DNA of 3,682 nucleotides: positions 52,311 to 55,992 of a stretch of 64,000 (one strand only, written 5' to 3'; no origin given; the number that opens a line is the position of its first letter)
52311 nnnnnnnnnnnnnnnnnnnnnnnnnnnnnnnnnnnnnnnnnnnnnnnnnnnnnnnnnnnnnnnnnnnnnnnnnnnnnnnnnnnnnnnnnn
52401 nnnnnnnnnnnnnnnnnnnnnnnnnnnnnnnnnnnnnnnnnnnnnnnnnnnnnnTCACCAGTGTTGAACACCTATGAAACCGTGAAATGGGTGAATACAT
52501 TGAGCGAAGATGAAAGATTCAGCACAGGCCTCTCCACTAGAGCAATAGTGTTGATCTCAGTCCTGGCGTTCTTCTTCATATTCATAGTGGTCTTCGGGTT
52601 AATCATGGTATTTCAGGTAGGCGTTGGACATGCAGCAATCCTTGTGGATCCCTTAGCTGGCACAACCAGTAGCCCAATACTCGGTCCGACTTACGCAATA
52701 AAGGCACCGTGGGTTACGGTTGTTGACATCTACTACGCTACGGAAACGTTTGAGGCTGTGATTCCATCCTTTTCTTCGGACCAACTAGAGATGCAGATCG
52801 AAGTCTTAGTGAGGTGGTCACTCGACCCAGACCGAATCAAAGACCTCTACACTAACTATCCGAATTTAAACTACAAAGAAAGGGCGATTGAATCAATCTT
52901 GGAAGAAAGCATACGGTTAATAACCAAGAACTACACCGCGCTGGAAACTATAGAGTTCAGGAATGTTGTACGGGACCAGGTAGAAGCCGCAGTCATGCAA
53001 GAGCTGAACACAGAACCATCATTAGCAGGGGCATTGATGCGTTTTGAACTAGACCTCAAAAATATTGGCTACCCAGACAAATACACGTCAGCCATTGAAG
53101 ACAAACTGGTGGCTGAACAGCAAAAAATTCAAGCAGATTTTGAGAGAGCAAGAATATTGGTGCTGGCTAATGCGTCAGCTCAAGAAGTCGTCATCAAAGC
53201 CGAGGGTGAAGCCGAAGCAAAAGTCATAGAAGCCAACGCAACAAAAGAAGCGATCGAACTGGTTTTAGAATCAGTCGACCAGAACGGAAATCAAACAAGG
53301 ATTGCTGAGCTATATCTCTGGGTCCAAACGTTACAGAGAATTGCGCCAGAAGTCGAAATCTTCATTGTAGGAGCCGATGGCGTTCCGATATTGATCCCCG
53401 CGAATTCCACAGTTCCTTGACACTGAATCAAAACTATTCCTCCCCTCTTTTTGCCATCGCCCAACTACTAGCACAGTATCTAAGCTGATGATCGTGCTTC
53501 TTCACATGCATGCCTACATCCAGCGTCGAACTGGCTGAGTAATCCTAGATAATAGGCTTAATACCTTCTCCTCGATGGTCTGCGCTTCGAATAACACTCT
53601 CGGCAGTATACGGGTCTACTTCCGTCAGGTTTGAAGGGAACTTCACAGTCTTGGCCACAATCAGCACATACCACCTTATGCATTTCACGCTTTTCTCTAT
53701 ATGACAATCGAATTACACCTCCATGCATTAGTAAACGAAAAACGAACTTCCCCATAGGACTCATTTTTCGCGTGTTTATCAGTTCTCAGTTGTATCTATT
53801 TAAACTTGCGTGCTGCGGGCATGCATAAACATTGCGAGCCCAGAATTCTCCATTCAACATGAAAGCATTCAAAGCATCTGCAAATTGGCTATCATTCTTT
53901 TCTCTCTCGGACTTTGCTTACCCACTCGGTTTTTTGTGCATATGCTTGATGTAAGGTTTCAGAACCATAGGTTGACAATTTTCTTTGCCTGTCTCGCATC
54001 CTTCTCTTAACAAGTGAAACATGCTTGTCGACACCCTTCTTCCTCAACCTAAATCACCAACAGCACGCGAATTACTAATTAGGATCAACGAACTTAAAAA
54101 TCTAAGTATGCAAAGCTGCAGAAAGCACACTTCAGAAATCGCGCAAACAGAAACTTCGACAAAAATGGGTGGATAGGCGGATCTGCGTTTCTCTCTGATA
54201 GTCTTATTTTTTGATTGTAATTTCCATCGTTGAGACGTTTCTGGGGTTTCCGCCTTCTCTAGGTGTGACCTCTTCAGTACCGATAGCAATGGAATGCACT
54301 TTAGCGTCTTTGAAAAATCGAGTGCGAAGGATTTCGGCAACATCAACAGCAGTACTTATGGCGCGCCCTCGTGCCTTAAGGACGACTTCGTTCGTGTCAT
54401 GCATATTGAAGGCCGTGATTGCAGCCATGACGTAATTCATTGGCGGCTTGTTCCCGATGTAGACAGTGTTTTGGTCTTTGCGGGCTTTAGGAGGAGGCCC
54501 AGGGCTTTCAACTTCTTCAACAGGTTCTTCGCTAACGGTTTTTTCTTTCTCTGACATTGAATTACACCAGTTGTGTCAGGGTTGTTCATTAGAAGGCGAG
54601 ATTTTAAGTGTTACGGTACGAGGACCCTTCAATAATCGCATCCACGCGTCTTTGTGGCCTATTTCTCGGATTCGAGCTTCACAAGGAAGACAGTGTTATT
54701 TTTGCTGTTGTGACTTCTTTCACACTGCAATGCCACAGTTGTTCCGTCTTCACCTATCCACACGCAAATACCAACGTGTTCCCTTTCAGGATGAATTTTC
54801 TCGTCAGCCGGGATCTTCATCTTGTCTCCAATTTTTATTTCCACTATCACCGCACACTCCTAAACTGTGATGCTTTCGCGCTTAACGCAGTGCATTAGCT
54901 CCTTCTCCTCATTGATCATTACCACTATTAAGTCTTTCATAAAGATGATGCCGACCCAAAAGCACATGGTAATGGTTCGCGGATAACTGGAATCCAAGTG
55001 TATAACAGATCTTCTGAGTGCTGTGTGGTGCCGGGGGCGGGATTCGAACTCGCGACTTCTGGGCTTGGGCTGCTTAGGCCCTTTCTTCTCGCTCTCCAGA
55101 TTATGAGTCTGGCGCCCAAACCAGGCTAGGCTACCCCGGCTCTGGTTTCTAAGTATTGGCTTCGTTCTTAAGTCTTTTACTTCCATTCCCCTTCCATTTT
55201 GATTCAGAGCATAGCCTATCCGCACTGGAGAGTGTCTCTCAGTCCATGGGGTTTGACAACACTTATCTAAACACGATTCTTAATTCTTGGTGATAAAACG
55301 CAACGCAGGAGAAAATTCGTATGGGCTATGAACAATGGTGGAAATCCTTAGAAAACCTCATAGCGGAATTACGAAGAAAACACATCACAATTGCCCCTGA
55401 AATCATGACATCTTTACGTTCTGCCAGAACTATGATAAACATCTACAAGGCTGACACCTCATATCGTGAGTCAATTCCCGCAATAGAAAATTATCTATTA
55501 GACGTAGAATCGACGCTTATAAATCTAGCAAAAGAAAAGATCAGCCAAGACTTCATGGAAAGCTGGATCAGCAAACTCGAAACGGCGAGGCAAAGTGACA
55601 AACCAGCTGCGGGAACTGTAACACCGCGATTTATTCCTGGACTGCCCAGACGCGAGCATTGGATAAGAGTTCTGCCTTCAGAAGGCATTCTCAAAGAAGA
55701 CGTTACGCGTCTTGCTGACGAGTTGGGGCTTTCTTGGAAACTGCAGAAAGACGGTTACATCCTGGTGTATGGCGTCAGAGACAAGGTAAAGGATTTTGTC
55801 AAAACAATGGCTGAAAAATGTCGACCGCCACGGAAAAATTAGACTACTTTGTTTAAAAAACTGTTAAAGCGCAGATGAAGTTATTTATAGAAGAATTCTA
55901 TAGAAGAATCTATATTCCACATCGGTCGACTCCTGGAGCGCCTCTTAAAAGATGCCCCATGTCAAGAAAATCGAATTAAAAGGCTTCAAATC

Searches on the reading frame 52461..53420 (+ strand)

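Call 42: search_protein_families(library=pfam, proteins=[window:52461-53420:+], max_evalue=0.0001)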
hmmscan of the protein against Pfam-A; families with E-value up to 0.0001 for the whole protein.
window:52461-53420:+ (319 aa): 1 family
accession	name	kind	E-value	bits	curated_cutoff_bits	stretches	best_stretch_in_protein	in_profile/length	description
PF01145.31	Band_7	-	4.3e-20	72.9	23.6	1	52-231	2-173/176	SPFH domain / Band 7 family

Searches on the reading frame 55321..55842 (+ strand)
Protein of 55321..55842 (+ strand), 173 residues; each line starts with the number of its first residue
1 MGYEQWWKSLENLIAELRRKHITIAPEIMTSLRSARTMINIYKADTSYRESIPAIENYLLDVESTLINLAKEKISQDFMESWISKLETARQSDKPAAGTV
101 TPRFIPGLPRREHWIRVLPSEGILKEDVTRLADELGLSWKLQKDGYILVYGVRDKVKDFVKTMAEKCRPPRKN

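Call 42: search_protein_families(library=pfam, proteins=[window:55321-55842:+], max_evalue=0.0001)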
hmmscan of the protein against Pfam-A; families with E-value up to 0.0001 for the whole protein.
window:55321-55842:+ (173 aa): 1 family
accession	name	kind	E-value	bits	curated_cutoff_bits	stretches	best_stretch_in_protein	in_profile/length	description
PF23100.1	DUF2096_N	-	3.7e-15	56.5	26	1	4-93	2-93/96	DUF2096 N-terminal four-helical bundle domain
